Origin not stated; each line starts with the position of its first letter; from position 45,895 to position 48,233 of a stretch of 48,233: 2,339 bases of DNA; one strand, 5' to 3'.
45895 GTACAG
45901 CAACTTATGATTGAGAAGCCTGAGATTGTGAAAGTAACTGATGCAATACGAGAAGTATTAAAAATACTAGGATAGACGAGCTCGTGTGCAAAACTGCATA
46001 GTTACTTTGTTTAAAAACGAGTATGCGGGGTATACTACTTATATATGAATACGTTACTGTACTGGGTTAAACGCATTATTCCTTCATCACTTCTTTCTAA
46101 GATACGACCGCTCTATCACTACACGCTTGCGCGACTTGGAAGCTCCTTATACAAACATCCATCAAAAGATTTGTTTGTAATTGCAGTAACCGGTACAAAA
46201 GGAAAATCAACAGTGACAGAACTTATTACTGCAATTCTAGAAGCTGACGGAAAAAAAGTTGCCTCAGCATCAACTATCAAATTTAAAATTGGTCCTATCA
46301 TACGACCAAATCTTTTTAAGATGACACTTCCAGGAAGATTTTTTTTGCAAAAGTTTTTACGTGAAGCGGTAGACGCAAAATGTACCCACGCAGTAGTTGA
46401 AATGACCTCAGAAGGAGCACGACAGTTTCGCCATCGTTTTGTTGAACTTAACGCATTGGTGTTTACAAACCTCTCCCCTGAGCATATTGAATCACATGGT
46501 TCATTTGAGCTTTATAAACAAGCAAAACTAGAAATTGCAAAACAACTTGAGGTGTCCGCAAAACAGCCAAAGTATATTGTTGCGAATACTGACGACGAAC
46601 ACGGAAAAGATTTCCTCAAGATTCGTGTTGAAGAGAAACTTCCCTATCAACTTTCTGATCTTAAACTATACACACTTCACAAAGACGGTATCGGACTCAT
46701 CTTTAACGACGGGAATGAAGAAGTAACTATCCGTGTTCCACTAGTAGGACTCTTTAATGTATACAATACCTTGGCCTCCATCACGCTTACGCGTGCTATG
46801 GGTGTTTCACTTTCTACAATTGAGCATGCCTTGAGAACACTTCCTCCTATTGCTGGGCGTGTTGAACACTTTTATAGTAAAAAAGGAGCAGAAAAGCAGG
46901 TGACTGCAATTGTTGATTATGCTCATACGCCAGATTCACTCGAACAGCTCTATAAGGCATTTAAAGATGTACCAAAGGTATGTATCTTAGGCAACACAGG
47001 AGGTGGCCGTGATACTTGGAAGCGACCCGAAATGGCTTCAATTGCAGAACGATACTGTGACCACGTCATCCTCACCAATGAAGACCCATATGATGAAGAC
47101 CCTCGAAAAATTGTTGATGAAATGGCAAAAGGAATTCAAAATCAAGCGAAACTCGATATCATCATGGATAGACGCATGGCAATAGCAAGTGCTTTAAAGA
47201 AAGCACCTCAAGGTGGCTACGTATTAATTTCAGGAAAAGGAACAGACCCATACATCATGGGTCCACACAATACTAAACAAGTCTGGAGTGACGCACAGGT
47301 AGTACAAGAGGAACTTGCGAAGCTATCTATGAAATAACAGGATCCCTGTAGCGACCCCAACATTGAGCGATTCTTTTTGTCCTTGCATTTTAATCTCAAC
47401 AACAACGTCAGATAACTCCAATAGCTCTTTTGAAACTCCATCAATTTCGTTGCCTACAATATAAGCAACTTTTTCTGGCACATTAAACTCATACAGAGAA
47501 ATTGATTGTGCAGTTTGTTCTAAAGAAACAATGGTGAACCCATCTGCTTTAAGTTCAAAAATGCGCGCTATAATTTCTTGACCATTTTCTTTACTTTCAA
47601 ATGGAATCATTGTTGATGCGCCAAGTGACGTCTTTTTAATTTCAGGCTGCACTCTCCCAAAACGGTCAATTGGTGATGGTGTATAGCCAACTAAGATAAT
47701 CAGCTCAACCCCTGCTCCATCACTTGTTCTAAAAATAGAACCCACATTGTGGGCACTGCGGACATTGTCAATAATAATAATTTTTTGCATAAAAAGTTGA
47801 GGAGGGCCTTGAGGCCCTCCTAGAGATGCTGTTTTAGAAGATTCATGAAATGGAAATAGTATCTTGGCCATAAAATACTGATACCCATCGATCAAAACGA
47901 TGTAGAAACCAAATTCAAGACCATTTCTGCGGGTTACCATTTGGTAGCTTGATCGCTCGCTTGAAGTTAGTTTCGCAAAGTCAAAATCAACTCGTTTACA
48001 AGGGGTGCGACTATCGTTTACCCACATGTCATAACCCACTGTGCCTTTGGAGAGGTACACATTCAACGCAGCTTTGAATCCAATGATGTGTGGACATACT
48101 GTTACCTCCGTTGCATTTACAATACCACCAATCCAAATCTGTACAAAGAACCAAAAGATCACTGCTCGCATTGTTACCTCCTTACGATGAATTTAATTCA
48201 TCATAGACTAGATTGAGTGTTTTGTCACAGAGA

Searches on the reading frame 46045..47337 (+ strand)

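Call 48: search_protein_families(library=pfam, proteins=[window:46045-47337:+], max_evalue=0.001)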
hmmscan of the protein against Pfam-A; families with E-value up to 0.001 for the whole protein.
window:46045-47337:+ (430 aa): 2 families
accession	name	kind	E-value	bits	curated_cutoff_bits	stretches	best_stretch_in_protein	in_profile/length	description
PF08245.18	Mur_ligase_M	-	1.7e-34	120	24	1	48-248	1-199/200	Mur ligase middle domain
PF02875.26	Mur_ligase_C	-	2.4e-22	80.5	28.4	1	279-399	9-127/127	Mur ligase, glutamate ligase domain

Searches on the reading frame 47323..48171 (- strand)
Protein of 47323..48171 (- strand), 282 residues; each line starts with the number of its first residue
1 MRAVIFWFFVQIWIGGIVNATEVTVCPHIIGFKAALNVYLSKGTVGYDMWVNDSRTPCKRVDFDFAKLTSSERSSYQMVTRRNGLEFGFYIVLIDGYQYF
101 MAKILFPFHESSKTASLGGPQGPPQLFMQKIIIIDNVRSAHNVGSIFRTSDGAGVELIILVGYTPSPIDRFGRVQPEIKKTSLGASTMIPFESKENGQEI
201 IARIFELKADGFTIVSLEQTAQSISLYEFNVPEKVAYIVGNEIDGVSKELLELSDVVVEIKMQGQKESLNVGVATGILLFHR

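Call 48: search_protein_families(library=pfam, proteins=[window:47323-48171:-], max_evalue=0.001)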
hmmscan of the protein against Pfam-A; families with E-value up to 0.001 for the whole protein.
window:47323-48171:- (282 aa): 1 family
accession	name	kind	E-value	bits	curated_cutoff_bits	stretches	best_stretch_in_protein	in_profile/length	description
PF00588.24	SpoU_methylase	-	2.7e-30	105.8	29.7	1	131-280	3-142/142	SpoU rRNA Methylase family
